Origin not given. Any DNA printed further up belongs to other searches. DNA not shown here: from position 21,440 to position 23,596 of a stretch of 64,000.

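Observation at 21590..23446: Coiled-coil plus methyltransferase protein with reversed domain order relative to WbdD: candidate chain-length ruler/terminator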

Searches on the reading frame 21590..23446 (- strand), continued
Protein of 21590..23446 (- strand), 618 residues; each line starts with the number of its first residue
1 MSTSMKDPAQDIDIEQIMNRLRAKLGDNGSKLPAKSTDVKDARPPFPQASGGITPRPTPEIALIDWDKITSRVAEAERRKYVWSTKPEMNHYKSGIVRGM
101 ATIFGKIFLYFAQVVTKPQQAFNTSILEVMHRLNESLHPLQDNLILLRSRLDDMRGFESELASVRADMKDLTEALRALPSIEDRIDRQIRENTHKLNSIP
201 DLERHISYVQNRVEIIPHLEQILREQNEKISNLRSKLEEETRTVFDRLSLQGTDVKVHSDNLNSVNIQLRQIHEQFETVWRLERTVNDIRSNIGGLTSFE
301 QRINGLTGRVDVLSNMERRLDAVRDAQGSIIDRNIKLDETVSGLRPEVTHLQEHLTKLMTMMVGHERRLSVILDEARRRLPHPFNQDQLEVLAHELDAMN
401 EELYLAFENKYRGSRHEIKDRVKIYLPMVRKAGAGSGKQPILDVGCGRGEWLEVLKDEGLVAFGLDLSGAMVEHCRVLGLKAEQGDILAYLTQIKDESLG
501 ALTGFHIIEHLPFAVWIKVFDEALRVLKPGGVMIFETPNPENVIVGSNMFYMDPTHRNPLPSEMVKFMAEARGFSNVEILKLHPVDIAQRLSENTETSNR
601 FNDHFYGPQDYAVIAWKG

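Call 23: find_encoding_contigs(protein=P0005, flank=10000, max_places=2)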
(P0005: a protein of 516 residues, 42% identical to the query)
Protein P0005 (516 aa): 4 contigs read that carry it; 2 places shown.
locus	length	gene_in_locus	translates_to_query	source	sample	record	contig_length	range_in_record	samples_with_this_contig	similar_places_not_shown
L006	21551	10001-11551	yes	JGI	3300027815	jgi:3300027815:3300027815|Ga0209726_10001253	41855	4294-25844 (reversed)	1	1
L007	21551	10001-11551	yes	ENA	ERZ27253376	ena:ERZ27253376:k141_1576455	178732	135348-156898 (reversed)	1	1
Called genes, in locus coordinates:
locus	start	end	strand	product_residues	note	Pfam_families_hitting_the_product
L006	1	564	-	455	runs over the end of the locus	PF03951:Gln-synt_N, PF00120:Gln-synt_C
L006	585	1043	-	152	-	PF01047:MarR (weak), PF13404:HTH_AsnC-type, PF13412:HTH_24, PF01037:AsnC_trans_reg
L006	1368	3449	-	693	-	PF13431:TPR_17 (faint), PF13428:TPR_14 (faint), PF00515:TPR_1 (faint), PF07719:TPR_2 (faint), PF13176:TPR_7 (faint), PF13181:TPR_8 (faint), PF13371:TPR_9 (faint), PF13374:TPR_10 (faint), +3 more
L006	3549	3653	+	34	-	-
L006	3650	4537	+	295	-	PF00535:Glycos_transf_2, PF10111:Glyco_tranf_2_2, PF13641:Glyco_tranf_2_3, PF13632:Glyco_trans_2_3 (weak)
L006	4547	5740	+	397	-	PF13439:Glyco_transf_4, PF13579:Glyco_trans_4_4 (weak), PF20706:GT4-conflict, PF00534:Glycos_transf_1, PF13692:Glyco_trans_1_4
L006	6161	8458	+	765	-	PF02353:CMAS, PF03848:TehB, PF05175:MTS (weak), PF13489:Methyltransf_23, PF13847:Methyltransf_31, PF08241:Methyltransf_11, PF08242:Methyltransf_12, PF13649:Methyltransf_25, +1 more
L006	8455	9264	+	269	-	PF01061:ABC2_membrane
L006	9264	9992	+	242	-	PF02463:SMC_N (faint), PF00005:ABC_tran, PF13304:AAA_21 (weak)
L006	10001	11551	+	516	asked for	PF13489:Methyltransf_23, PF07021:MetW, PF13649:Methyltransf_25, PF13847:Methyltransf_31 (weak), PF08241:Methyltransf_11, PF08242:Methyltransf_12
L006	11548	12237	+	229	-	-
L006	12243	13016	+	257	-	PF05050:Methyltransf_21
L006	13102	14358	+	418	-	PF13439:Glyco_transf_4, PF13579:Glyco_trans_4_4, PF00534:Glycos_transf_1, PF13692:Glyco_trans_1_4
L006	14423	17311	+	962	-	PF00534:Glycos_transf_1, PF13692:Glyco_trans_1_4 (weak)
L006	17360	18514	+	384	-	PF13489:Methyltransf_23, PF13847:Methyltransf_31, PF08241:Methyltransf_11, PF08242:Methyltransf_12, PF13649:Methyltransf_25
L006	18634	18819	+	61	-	-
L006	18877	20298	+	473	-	-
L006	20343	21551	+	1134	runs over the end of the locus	PF00884:Sulfatase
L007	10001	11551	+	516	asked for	PF13489:Methyltransf_23, PF07021:MetW, PF13649:Methyltransf_25, PF13847:Methyltransf_31 (weak), PF08241:Methyltransf_11, PF08242:Methyltransf_12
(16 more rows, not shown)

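Call 33: predict_structure(alignment_id=A1)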
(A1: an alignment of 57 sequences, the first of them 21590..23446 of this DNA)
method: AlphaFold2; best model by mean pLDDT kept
length: 618 residues; sequences in the alignment: 57
mean_pLDDT: 77.8   pTM: 0.52
mean pLDDT of the five models: 77.8, 76.8, 75.7, 74.2, 71.2
residues with pLDDT >= 90: 183; 70-90: 262; 50-70: 123; < 50: 50
segments of 3 or more residues with pLDDT < 50: 1-11, 27-54, 252-258, 548-550
pLDDT, mean of each block of 10 residues (from residue 1): 38 74 56 39 41 52 79 83 72 80 83 80 81 81 81 80 78 63 64 63 56 60 72 72 65 50 64 70 72 62 69 75 82 84 80 76 75 71 75 81 87 90 98 98 97 98 96 94 97 98 95 95 98 96 70 65 97 98 92 94 93 98
secondary structure, 60 per line:
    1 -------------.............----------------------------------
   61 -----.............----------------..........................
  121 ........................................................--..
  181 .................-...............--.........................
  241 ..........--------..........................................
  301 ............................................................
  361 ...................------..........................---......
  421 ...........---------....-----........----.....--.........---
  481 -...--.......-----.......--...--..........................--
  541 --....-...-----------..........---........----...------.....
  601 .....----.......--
elements in order: H14-26 H66-78 H95-176 H179-197 H199-213 H216-250 H259-379 H386-411 H415-431 E441-444 H450-457 E462-466 H469-477 E482-484 H487-493 E499-505 H513-526 E527-538 H543-546 H562-571 E575-582 H596-605 E610-616

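Call 38: fold_search(model_id=the predicted structure, library=pdb)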
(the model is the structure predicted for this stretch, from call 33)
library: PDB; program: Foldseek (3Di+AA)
matches with E <= 10: 1146; with E <= 0.001: 967
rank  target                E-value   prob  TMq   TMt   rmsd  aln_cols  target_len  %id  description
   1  3dli_A                6.0e-19  1.00  0.32  0.86   2.6       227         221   32  Crystal structure of a SAM dependent methyltransferase from Archaeoglobus fulgidus (released 2008-07-15)
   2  6f5z_B                7.1e-11  1.00  0.26  0.63   5.5       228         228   16  Complex between the Haloferax volcanii Trm112 methyltransferase activator and the Hvo_0019 putative methyltransferase (released 2018-07-11)
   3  6f5z_A                3.7e-10  1.00  0.26  0.65   5.0       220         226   15  Complex between the Haloferax volcanii Trm112 methyltransferase activator and the Hvo_0019 putative methyltransferase (released 2018-07-11)
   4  3l8d                  6.5e-10  1.00  0.25  0.69   5.4       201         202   17  Crystal structure of methyltransferase from Bacillus Thuringiensis (released 2010-01-12)
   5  1vlm_A                6.8e-10  1.00  0.24  0.64   5.9       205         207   18  Crystal structure of SAM-dependent methyltransferase, possible histamine N-methyltransferase (TM1293) from Thermotoga  (released 2004-08-24)
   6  6uak                  9.6e-10  1.00  0.23  0.45  10.6       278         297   18  LahSb - C-terminal methyltransferase involved in RiPP biosynthesis (released 2019-12-04)
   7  4ine_A                9.6e-10  1.00  0.24  0.33   8.6       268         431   18  Crystal structure of N-methyl transferase (PMT-2) from Caenorhabditis elegant complexed with S-adenosyl homocysteine a (released 2014-01-15)
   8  9fce_A                1.2e-09  1.00  0.23  0.61   5.9       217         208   16  BelI in complex with SAM from Streptomyces sp. UCK14 (released 2024-08-21)
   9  4obw_B                1.4e-09  1.00  0.22  0.54   6.4       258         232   16  crystal structure of yeast Coq5 in the SAM bound form (released 2014-08-06)
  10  1vlm_B                1.4e-09  1.00  0.24  0.65   5.8       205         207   18  Crystal structure of SAM-dependent methyltransferase, possible histamine N-methyltransferase (TM1293) from Thermotoga  (released 2004-08-24)
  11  4kdc                  1.4e-09  1.00  0.26  0.65   5.5       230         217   18  Crystal Structure of UBIG (released 2014-04-30)
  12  3vc1_A                1.6e-09  1.00  0.26  0.53   6.2       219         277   17  Crystal structure of geranyl diphosphate C-methyltransferase from Streptomyces coelicolor A3(2) in complex with Mg2+,  (released 2012-04-11)
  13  5t6b_C                1.7e-09  1.00  0.23  0.35   7.4       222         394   20  X-ray structure of the KijD1 C3-methyltransfeerase, converted to monomeric form (released 2016-09-14)
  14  4kri_A                1.7e-09  1.00  0.25  0.34   8.7       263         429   17  Haemonchus contortus Phospholethanolamine N-methyltransferase 2 in complex with phosphomonomethylethanolamine and S-ad (released 2013-09-25)
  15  9icz_A                1.9e-09  1.00  0.24  0.51  10.3       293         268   15  C-Methyltransferase SeMT from Saccharopolyspora erythraea (released 2025-12-10)
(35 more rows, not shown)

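Call 47: find_related_loci(query=A1, collection=genome_contigs, flank=10000)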
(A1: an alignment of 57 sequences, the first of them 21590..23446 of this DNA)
Query A1 (618 aa) in genome_contigs; peptide patterns used: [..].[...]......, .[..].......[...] (x = any residue, [..] = any of these).
599 stretches matched a pattern (row limit reached: there are more); 511 encode a relative of the query (tblastn E <= 1e-3); the best 80 are kept; 80 distinct loci.
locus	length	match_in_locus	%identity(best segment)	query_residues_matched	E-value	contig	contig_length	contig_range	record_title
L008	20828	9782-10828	44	266-617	4e-95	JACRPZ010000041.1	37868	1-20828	MAG: Nitrospirae bacterium isolate NC_groundwater_2000_Pr3_S-0.65um_44_7 SR2-18-Sp65_coassembly_scaffold_178339, whole g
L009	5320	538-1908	37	163-618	4e-94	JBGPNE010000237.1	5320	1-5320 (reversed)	MAG: Pyrinomonadaceae bacterium isolate OBJ_0618_7090110_221 k141_8747683_length_5320_cov_15.6495, whole genome shotgun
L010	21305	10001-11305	38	219-617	6e-92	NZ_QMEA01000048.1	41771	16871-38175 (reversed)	Brasilonema sp. UFV-L1 scaffold48_cov14, whole genome shotgun sequence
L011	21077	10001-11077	43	268-618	1e-90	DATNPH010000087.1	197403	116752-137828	MAG TPA_asm: Coleofasciculaceae cyanobacterium isolate SMAG_U16476 k141_3982, whole genome shotgun sequence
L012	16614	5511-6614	40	262-617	1e-88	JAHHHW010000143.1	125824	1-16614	MAG: Pelatocladus maniniholoensis HA4357-MV3 scaffold_7_c1, whole genome shotgun sequence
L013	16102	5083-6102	43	296-617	1e-85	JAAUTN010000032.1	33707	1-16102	MAG: Leptolyngbyaceae cyanobacterium SM1_4_3 NODE_255_length_33707_cov_7.693270, whole genome shotgun sequence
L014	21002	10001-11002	40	271-617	2e-84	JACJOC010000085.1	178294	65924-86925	Cyanobacteria bacterium FACHB-471 contig85, whole genome shotgun sequence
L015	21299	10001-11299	38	183-618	5e-83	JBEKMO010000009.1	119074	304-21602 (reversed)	MAG: Bryobacteraceae bacterium isolate SPRUCE 396 SPRUCE_396_9, whole genome shotgun sequence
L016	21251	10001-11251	37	215-618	2e-82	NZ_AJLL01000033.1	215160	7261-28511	Fischerella thermalis PCC 7521 contig00033, whole genome shotgun sequence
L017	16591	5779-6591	50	343-617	1e-82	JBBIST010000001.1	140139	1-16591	MAG: Burkholderiales bacterium isolate BR2S70218_bin_38 NODE_45_length_140139_cov_21.303268, whole genome shotgun sequen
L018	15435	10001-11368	36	133-618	1e-82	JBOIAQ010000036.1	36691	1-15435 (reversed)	MAG: Steroidobacteraceae bacterium isolate SE1507_metabat2.bin.39_sub NODE_461_length_36691_cov_3.546740, whole genome s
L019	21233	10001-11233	36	224-618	9e-82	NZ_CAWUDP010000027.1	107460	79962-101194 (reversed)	Scytonema sp. PCC 10023 isolate Scytonema sp. PCC 10023 NODE_28_length_107460_cov_92.974424, whole genome shotgun sequen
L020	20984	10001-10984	42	282-617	9e-81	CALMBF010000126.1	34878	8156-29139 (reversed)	MAG TPA_asm: uncultured Geobacter sp. isolate SRR5215464_bin.112_CONCOCT_v1.1_MAG genome assembly, contig: ERZ781360.219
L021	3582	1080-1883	48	352-618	8e-81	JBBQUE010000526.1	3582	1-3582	MAG: Bryobacterales bacterium isolate Co_metawrap_1886 Cmw_1886_k141_3365565_length_3582_cov_6.0000, whole genome shotgu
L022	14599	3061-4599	34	67-617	2e-78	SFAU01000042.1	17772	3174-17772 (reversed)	MAG: Microcystis novacekii Mn_MB_F_20050700_S1 S1_42, whole genome shotgun sequence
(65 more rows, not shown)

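Call 91: search_dna_similar(query=window:21590-23446:-, collection=plasmids, mode=protein, max_rows=25)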
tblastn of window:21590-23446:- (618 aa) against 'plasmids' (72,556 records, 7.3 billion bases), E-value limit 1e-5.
Records with a match: 112; places in all: 116; records where one place covers at least 80% of the query: 0.
Best place of each record, by identity: <60% 112.
By first word of the organism name: Streptomyces 40; Pseudosulfitobacter 32; Sulfitobacter 10; Pseudomonas 6; Escherichia 3; Rhizobium 2; Enterobacter 2; Ruegeria 2; Embleya 2; Nocardia 2; and 11 more.
By predicted mobility (MOB-suite, as given by PLSDB): non-mobilizable 89; mobilizable 17; conjugative 6.
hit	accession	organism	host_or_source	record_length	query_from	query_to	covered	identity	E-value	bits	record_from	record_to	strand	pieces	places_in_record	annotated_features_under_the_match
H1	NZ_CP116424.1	Sulfitobacter faviae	Hexacorallia,culture,Cold water coral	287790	231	617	63%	31.7%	4e-50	195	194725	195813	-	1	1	class I SAM-dependent methyltransferase | HlyD family type I secretion periplasmic adaptor subunit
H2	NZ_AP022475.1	Pseudomonas monteilii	-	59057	295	618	52%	36.6%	4e-58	219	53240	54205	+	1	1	class I SAM-dependent methyltransferase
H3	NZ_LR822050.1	Pseudomonas putida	-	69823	295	618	52%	36.6%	4e-58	219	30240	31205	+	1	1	class I SAM-dependent methyltransferase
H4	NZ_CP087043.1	Pseudosulfitobacter pseudonitzschiae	Mediolabrus comicus,The surface ...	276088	269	617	56%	33.4%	7e-53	203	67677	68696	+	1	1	methyltransferase domain-containing protein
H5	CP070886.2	Pseudosulfitobacter pseudonitzschiae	Skeletonema costatum,The surface ...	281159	269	617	56%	33.4%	7e-53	203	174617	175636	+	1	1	methyltransferase domain-containing protein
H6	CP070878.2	Pseudosulfitobacter pseudonitzschiae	Skeletonema costatum,The surface ...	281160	269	617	56%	33.4%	7e-53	203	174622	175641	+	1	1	methyltransferase domain-containing protein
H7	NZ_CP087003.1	Pseudosulfitobacter pseudonitzschiae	Skeletonema costatum,The surface ...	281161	269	617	56%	33.4%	7e-53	203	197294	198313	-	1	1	methyltransferase domain-containing protein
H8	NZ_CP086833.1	Pseudosulfitobacter pseudonitzschiae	Trieres chinensis,The surface seawater ...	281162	269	617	56%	33.4%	7e-53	203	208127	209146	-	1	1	methyltransferase domain-containing protein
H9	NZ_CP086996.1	Pseudosulfitobacter pseudonitzschiae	Skeletonema costatum,The surface ...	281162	269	617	56%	33.4%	7e-53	203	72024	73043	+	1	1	methyltransferase domain-containing protein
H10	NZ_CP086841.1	Pseudosulfitobacter pseudonitzschiae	Trieres chinensis,The surface seawater ...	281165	269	617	56%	33.4%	7e-53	203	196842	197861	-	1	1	methyltransferase domain-containing protein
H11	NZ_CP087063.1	Pseudosulfitobacter pseudonitzschiae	Mediolabrus comicus,The surface ...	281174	269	617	56%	33.4%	7e-53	203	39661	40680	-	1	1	methyltransferase domain-containing protein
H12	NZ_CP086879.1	Pseudosulfitobacter pseudonitzschiae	Skeletonema costatum,The surface ...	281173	269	617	56%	33.4%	7e-53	203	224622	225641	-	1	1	methyltransferase domain-containing protein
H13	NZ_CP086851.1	Pseudosulfitobacter pseudonitzschiae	Skeletonema costatum,The surface ...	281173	269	617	56%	33.4%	7e-53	203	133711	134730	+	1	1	methyltransferase domain-containing protein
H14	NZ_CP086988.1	Pseudosulfitobacter pseudonitzschiae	Skeletonema costatum,The surface ...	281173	269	617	56%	33.4%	7e-53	203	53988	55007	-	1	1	methyltransferase domain-containing protein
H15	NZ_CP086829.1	Pseudosulfitobacter pseudonitzschiae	Trieres chinensis,The surface seawater ...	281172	269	617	56%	33.4%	7e-53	203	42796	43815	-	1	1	methyltransferase domain-containing protein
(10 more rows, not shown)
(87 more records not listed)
